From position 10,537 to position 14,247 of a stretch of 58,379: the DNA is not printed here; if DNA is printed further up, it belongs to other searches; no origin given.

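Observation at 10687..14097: HdrA with a complete GltD/NfnB-like NAD(P)H module nested inside it, in an MvhADG-HdrBC context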

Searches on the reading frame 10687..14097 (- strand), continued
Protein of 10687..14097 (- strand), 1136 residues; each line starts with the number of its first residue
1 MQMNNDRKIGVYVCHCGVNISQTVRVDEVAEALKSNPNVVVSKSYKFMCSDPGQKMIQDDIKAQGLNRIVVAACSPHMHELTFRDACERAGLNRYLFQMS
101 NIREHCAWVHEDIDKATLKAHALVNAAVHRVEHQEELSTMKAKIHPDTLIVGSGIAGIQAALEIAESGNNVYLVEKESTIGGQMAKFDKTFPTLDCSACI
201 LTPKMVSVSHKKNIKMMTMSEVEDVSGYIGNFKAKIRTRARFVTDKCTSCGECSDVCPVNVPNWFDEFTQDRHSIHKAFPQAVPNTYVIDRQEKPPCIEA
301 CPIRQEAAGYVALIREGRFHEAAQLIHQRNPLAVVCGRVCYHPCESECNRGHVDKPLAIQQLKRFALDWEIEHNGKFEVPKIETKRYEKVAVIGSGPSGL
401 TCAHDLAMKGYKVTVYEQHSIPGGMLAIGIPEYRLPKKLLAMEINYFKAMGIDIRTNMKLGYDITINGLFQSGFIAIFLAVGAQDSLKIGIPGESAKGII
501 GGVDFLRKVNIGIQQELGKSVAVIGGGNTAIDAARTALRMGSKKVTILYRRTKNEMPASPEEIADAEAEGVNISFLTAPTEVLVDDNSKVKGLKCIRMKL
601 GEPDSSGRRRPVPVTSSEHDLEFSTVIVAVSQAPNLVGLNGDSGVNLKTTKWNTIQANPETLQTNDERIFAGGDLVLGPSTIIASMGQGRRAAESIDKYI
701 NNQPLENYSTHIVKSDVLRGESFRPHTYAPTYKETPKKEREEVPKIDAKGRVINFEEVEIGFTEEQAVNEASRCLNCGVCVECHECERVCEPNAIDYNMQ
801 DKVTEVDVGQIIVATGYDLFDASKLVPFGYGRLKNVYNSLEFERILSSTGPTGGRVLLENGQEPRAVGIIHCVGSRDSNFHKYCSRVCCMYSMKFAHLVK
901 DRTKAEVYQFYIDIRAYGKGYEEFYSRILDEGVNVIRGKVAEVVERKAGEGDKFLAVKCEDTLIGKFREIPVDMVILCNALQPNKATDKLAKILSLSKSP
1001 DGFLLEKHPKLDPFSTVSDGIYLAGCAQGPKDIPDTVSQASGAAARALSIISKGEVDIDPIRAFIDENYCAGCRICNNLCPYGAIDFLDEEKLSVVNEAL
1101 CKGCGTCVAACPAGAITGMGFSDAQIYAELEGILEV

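Call 7: search_solved_structures(query=window:10687-14097:-, max_evalue=1e-10, show_alignments=3)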
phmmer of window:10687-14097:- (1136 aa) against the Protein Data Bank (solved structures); distinct sequences matched with E-value up to 1e-10: 19.
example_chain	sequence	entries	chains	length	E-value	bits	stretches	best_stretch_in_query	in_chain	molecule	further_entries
8rvu_a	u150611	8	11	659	6.3e-211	706.1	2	778-1134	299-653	H(2):CoB-CoM heterodisulfide,ferredoxin reductase subunit A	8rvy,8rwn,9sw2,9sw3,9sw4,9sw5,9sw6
8rvv_A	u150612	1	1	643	2.6e-210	704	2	778-1134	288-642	H(2):CoB-CoM heterodisulfide,ferredoxin reductase subunit A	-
5odc_A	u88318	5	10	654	8.4e-205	685.8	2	780-1133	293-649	Heterodisulfide reductase, subunit A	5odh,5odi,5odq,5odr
7bkb_A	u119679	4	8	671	7.1e-182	609.9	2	774-1132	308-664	CoB--CoM heterodisulfide reductase iron-sulfur subunit A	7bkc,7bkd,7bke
9sfi_A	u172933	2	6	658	2.1e-178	598.4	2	780-1135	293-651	CoB--CoM heterodisulfide reductase iron-sulfur subunit A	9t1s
9bov_A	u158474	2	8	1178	8.4e-131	440.7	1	294-797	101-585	Molybdopterin oxidoreductase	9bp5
9n5u_A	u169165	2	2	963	4e-119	402.1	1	296-787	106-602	NfnA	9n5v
8oh5_C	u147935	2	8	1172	6.1e-109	368.4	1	294-793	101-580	Formate dehydrogenase-O, major subunit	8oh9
4ylf_B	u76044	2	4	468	1.3e-99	337.5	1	296-702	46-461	Dihydropyrimidine dehydrogenase subunit A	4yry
5jca_L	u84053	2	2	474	1.5e-95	324.1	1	293-702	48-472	NADH-dependent Ferredoxin:NADP Oxidoreductase (NfnI) subunit alpha | NADH-dependent Ferredoxin:NADP Oxidoreductase subunit alpha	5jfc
5vj7_A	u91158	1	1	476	1.8e-86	294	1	293-702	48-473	Oxidoreductase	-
6s6s_G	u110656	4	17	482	2.7e-60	207.3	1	295-700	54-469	Glutamate synthase [NADPH] small chain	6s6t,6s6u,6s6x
2vdc_G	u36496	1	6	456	1e-59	205.4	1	295-700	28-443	GLUTAMATE SYNTHASE [NADPH] SMALL CHAIN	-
7mfm_I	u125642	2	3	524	2.9e-45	157.5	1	300-702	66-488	Glutamate synthase (NADPH) small chain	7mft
7m31_A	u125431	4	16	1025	1.1e-43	152.2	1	295-703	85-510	Dihydropyrimidine dehydrogenase [NADP(+)]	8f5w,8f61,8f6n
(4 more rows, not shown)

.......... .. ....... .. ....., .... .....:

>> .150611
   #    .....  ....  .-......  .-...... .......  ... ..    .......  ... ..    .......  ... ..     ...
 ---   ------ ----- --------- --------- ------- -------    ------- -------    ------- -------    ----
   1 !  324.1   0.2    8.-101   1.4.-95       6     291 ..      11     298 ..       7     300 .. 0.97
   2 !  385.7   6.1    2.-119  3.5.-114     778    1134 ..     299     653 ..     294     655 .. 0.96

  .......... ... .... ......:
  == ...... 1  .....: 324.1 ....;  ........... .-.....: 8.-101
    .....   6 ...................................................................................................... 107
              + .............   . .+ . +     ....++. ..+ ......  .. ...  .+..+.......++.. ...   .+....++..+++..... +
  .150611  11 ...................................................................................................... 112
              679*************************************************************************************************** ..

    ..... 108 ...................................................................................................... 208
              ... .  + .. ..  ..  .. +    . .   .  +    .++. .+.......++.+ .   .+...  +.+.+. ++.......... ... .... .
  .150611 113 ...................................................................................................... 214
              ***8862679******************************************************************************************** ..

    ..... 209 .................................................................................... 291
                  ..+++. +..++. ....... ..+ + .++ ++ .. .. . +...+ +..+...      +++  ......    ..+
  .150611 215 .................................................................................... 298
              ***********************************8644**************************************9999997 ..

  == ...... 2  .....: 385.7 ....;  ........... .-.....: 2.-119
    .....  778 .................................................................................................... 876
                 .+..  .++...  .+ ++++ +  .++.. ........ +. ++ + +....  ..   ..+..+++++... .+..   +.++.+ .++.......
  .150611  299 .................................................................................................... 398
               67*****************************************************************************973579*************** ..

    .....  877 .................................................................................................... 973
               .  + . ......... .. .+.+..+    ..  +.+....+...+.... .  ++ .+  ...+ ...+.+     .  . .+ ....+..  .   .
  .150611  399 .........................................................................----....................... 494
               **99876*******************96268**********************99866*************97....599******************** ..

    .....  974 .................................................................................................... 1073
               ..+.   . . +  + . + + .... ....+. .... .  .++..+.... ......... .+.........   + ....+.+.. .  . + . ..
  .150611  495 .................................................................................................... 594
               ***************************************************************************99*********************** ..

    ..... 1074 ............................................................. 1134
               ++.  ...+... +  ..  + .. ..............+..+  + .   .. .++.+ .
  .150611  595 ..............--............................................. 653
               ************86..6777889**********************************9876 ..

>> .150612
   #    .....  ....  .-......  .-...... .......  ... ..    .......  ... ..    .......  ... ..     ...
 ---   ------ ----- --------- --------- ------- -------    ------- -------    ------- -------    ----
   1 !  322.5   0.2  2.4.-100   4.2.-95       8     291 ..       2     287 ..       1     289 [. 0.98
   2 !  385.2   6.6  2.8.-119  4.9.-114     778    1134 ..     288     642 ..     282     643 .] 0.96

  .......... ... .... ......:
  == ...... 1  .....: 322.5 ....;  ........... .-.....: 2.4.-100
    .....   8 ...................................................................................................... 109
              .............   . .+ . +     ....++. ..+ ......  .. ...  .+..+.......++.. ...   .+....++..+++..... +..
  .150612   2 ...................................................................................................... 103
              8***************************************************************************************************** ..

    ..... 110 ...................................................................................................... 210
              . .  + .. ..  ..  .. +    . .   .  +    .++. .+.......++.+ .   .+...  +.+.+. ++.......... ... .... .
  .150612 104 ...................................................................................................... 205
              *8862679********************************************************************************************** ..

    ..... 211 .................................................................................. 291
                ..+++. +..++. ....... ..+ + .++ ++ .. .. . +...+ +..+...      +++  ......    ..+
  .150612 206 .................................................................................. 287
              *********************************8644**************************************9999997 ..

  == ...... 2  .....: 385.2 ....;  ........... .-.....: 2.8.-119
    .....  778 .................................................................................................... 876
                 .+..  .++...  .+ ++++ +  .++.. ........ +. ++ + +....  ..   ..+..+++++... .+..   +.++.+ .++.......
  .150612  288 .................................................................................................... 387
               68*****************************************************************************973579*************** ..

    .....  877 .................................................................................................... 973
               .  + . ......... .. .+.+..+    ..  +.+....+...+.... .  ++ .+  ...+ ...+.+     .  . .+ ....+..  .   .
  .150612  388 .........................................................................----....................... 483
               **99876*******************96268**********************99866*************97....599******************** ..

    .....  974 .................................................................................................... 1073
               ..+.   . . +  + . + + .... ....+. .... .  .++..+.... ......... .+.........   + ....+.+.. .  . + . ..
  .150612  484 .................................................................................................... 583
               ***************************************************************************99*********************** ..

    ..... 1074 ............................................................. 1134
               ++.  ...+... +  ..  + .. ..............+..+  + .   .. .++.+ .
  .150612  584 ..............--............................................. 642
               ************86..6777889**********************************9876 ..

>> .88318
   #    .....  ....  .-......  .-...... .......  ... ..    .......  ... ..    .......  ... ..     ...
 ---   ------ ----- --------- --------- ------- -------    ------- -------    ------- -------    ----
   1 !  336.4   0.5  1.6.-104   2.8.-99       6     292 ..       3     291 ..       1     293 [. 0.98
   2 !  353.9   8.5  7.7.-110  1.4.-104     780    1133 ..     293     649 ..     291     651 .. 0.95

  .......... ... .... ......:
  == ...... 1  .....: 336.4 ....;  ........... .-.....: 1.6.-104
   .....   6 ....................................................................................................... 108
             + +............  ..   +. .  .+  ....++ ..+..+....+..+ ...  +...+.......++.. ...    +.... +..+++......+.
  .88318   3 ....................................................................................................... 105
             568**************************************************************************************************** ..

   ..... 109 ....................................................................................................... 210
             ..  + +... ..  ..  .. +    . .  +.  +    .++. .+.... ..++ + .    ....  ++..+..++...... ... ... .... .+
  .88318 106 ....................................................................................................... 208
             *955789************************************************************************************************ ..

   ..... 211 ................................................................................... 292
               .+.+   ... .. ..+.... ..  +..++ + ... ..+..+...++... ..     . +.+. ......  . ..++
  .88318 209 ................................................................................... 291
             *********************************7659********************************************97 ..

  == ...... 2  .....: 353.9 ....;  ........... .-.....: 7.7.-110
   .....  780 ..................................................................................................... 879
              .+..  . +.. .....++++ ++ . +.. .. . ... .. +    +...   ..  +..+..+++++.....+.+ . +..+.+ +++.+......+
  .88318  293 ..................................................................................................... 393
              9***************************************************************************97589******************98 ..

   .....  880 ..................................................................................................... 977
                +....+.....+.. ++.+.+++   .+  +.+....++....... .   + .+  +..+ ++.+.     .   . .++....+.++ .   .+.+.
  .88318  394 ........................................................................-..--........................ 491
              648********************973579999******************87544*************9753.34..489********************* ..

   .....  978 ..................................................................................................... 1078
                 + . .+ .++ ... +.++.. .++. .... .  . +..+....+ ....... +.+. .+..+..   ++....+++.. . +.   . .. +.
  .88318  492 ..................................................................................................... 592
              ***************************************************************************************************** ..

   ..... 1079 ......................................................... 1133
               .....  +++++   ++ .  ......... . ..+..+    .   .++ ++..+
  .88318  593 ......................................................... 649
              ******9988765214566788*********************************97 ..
